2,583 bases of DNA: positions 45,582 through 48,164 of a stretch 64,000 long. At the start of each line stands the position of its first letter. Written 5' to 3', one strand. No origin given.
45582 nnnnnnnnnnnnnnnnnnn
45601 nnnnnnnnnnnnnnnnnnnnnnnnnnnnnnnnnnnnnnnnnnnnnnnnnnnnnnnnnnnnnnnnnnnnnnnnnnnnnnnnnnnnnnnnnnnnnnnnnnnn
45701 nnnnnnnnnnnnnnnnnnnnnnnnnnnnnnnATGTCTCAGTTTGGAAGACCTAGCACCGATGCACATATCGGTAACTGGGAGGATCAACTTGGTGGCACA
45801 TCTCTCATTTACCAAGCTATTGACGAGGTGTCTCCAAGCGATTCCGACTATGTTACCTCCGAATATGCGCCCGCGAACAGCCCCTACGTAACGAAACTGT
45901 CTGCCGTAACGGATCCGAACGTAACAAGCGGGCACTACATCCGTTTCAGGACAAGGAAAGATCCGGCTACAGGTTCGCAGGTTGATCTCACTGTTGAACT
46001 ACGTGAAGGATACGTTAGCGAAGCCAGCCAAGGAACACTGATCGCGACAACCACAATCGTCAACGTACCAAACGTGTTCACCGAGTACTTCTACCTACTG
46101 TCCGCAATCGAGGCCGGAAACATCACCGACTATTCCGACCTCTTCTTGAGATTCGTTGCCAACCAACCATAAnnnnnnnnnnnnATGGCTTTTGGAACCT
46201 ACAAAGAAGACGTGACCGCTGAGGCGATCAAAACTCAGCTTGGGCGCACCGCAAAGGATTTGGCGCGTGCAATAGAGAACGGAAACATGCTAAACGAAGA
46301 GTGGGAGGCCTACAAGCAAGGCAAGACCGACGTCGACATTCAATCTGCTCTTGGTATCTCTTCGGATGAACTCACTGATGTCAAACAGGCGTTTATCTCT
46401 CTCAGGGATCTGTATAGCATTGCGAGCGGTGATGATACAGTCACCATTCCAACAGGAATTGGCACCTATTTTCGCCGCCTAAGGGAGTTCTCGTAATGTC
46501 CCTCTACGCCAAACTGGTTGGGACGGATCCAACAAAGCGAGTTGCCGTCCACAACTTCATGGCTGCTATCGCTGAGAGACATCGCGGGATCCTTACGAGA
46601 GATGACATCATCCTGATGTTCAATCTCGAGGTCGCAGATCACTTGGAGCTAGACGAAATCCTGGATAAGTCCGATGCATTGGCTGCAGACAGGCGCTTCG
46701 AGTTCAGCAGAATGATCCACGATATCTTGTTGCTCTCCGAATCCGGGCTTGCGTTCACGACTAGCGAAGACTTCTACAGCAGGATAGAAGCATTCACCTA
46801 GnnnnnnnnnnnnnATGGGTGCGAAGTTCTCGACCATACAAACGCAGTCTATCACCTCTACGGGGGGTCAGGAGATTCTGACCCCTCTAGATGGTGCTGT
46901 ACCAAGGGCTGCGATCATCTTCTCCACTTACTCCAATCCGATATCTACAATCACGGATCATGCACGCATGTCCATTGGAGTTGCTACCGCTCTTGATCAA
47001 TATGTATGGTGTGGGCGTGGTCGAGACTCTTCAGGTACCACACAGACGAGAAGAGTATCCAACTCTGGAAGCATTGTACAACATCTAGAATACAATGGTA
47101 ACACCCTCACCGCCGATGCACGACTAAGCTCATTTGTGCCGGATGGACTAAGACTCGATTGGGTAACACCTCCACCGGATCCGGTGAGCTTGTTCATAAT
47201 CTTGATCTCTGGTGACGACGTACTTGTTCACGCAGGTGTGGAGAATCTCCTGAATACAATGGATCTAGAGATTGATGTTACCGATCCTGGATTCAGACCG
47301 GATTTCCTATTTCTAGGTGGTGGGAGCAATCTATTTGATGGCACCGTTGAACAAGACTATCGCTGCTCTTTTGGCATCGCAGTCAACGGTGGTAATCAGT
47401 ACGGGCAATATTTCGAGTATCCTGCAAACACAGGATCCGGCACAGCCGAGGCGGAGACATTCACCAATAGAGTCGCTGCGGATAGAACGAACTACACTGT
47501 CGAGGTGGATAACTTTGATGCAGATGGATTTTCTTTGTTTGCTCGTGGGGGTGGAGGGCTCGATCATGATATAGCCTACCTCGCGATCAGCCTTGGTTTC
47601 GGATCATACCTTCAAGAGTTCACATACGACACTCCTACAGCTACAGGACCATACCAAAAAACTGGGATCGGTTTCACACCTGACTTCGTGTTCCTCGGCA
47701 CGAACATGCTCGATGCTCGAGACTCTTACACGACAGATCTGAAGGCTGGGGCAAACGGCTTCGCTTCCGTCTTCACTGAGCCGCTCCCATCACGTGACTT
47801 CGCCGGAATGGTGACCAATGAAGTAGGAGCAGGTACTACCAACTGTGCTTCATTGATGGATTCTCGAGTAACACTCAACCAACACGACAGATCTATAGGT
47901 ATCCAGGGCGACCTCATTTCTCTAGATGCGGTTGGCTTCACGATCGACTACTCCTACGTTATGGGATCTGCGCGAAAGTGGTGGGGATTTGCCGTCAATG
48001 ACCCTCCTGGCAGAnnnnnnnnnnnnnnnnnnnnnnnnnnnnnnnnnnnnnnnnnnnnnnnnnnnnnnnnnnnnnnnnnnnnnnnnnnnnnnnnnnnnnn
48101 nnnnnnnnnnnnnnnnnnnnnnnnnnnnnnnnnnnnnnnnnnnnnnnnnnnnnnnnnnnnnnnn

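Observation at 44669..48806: Operon of three tandem paralogs, two small ORFs and a 663-aa protein with short VSWA-FEVP repeats, bracketed by tRNAs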

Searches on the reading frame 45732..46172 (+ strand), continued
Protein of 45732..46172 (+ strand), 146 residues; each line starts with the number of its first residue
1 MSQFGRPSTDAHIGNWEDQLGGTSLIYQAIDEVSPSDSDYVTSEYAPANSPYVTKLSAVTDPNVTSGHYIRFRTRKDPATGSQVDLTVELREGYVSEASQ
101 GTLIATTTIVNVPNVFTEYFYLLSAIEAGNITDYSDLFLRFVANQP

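Call 83: find_related_loci(query=P0136, collection=viral_contigs, flank=10000)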
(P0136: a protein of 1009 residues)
Query P0136 (1009 aa) in viral_contigs; peptide patterns used: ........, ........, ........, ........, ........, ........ (x = any residue, [..] = any of these).
No stretch of DNA in the collection matches any of the patterns.
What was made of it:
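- Tried and rejected: A scan of viral contigs with fusion protein P0136 matched no pattern (call 83).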

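Call 88: search_dna_similar(query=P0155, collection=phages, mode=protein, max_rows=30, max_evalue=0.01)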
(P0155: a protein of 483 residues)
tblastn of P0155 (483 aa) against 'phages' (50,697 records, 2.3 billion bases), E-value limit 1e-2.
No match.

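Call 89: find_related_loci(query=A2, collection=genome_contigs, flank=8000)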
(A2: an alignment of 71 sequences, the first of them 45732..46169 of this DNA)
Query A2 (146 aa) in genome_contigs; peptide patterns used: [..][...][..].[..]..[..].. (x = any residue, [..] = any of these).
10 stretches matched a pattern, but none encodes a relative of the query by tblastn (E <= 1e-3).
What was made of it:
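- Tried and rejected: A scan of reference bacterial genomes with the family pattern found no relatives, but only one narrow pattern was used (call 89).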

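Call 101: search_protein_families(library=pfam, proteins=[P0185, P0136, P0148, P0172, L033:11854-13377:+], max_evalue=1)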
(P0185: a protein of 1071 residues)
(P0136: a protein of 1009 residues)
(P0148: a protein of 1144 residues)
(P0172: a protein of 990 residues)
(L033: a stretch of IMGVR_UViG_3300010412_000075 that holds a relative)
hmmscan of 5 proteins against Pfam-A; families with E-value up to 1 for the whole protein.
P0185 (1071 aa): 3 families
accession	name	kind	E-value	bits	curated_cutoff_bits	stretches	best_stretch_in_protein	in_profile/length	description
PF16190.11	E1_FCCH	-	0.063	13.8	29.5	1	164-204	7-50/70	Ubiquitin-activating enzyme E1 FCCH domain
PF12034.13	YfbK_C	-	0.23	12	25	0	498-561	97-159/184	Uncharacterized protein YfbK, C-terminal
PF17973.7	bMG10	-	0.26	11.9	26.2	1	313-370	61-118/131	Bacterial Alpha-2-macroglobulin MG10 domain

P0136 (1009 aa): 2 families
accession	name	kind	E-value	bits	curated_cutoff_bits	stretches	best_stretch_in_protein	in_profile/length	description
PF14741.12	GH114_assoc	-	0.092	13.4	22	0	130-204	45-119/126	N-terminal glycosyl-hydrolase-114-associated domain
PF03450.22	CO_deh_flav_C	-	0.14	12.8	25.5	1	434-472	20-56/102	CO dehydrogenase flavoprotein C-terminal domain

P0148 (1144 aa): 1 family
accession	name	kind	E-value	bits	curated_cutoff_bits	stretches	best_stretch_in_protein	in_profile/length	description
PF12454.13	Ecm33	-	0.31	11.7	23.2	0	446-459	25-38/40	GPI-anchored cell wall organization protein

P0172 (990 aa): 0 families

L033:11854-13377:+ (508 aa): 1 family
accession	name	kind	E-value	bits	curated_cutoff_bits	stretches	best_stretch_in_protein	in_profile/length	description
PF13964.12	Kelch_6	-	0.01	16.3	25.3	0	263-280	26-43/50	Kelch motif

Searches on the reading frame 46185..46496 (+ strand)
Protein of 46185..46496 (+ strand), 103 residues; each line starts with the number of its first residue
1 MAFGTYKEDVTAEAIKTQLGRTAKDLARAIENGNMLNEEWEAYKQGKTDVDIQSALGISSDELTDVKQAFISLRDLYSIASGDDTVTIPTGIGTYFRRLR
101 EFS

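Call 4: search_protein_families(library=pfam, proteins=[window:46185-46496:+], max_evalue=1)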
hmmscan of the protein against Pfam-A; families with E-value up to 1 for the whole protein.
window:46185-46496:+ (103 aa): 0 families

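Call 5: search_protein_families(library=phrogs, proteins=[window:46185-46496:+], max_evalue=0.1)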
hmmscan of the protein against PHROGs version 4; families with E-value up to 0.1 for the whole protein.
window:46185-46496:+ (103 aa): 1 family
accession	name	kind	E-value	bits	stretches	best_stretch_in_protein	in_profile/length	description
phrog_3906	-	unknown function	0.0064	16.8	1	30-71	161-201/270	-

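Call 68: search_protein_families(library=ncbifam, proteins=[window:46185-46496:+], max_evalue=0.1)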
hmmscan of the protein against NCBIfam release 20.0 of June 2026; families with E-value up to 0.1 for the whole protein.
window:46185-46496:+ (103 aa): 0 families
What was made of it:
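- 46185..46496 (+): Small protein p103 (103 aa). Function unknown; possibly an assembly factor or adaptor. No family match (calls 4, 5, 68).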

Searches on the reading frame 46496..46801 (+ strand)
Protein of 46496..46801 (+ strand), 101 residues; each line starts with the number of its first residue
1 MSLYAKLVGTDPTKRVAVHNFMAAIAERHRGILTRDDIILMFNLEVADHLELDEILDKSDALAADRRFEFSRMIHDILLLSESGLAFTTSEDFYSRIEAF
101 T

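Call 4: search_protein_families(library=pfam, proteins=[window:46496-46801:+], max_evalue=1)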
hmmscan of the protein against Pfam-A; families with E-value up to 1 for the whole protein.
window:46496-46801:+ (101 aa): 1 family
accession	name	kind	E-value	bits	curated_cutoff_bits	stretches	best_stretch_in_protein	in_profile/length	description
PF24193.1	DUF7418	-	0.038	14.8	27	1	6-54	16-64/101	Domain of unknown function (DUF7418)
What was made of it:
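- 46496..46801 (+): Small protein p101 (101 aa). Function unknown. The only Pfam hit is a weak sub-threshold match to DUF7418 (call 4).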

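Call 5: search_protein_families(library=phrogs, proteins=[window:46496-46801:+], max_evalue=0.1)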
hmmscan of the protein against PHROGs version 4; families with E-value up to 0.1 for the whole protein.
window:46496-46801:+ (101 aa): 0 families

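Call 68: search_protein_families(library=ncbifam, proteins=[window:46496-46801:+], max_evalue=0.1)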
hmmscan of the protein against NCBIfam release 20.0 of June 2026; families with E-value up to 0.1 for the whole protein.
window:46496-46801:+ (101 aa): 0 families

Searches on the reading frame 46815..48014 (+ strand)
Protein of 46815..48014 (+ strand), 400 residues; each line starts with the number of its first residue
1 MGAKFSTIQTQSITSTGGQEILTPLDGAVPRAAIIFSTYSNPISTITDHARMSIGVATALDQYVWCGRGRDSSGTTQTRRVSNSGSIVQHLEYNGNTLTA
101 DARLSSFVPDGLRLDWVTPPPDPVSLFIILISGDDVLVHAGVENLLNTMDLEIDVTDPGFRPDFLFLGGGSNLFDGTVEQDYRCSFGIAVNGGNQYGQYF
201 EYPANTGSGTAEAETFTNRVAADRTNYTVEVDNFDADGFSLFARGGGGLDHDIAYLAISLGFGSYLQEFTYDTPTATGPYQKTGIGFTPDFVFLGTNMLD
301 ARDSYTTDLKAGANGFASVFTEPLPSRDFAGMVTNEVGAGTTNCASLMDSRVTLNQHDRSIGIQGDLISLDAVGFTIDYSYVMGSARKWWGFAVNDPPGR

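Call 47: find_homologous_proteins(query=A3)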
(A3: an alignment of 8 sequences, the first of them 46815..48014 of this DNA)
Query A3 (8 sequences) (400 aa, profile of the alignment): 9 proteins with E <= 0.001 among 8000 candidates.
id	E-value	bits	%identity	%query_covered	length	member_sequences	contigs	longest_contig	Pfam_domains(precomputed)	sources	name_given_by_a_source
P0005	1.9e-152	526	27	74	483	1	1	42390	-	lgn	-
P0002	6.2e-140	485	29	98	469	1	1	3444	-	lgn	-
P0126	3.6e-91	324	26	96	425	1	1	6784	-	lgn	-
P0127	2.4e-80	289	25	96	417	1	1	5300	-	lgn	-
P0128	6.9e-63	231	27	94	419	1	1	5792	-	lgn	-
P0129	7.5e-37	145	26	85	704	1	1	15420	-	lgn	-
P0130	3.6e-22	97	27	40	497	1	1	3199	-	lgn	-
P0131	2.7e-21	94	22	93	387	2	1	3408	-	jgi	jgi:hypothetical protein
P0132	3.9e-12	64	26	35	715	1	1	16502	-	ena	-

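Call 50: search_protein_families(library=pfam, proteins=[P0129, P0132, P0130, P0126, P0131], max_evalue=0.01)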
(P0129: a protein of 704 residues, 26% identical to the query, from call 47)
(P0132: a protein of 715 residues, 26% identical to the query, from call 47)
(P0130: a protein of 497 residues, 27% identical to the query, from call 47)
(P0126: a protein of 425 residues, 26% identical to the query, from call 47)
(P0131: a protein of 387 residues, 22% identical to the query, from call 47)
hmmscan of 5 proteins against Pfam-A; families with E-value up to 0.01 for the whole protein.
P0129 (704 aa): 0 families

P0132 (715 aa): 0 families

P0130 (497 aa): 0 families

P0126 (425 aa): 0 families

P0131 (387 aa): 0 families

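Call 72: find_encoding_contigs(protein=P0129, flank=8000, max_places=2)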
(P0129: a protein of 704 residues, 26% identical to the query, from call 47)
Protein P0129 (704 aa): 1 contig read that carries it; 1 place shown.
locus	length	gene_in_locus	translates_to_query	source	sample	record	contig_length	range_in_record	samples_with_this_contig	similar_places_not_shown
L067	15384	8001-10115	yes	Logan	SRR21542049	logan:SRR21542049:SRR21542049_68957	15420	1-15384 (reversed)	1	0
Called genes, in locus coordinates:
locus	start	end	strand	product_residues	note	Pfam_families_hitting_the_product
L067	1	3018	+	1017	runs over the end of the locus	?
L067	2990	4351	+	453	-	-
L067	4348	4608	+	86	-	PF07880:T4_gp9_10_N (weak)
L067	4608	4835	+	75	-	-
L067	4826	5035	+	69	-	-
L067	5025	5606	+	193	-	PF23140:Gp80 (weak)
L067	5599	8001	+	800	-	-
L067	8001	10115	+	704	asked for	-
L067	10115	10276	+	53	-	-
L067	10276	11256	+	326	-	-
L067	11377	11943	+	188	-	PF01464:SLT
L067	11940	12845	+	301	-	PF00150:Cellulase (weak)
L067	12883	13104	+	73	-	-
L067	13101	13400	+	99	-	-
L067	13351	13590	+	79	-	-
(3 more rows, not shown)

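Call 73: find_encoding_contigs(protein=P0132, flank=8000, max_places=2)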
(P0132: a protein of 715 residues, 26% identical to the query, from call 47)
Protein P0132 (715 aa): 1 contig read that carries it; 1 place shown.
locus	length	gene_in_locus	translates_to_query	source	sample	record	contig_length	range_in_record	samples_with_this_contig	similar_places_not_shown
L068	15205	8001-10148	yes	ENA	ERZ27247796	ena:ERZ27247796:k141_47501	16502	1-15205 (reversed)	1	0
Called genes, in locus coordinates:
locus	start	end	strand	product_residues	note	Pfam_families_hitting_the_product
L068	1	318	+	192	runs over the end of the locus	-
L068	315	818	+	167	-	-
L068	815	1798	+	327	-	-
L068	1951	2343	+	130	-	-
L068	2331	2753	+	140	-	-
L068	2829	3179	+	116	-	-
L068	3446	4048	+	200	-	PF13489:Methyltransf_23 (weak)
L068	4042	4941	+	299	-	PF01973:MptE-like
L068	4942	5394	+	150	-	-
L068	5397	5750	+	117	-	-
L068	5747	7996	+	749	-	-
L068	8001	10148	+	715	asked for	-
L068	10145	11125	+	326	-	PF01073:3Beta_HSD, PF01370:Epimerase, PF02719:Polysacc_synt_2, PF04321:RmlD_sub_bind, PF07993:NAD_binding_4 (weak), PF08659:KR (weak), PF13460:NAD_binding_10, PF16363:GDP_Man_Dehyd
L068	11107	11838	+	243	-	PF01408:GFO_IDH_MocA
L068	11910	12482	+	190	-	PF02348:CTP_transf_3 (weak)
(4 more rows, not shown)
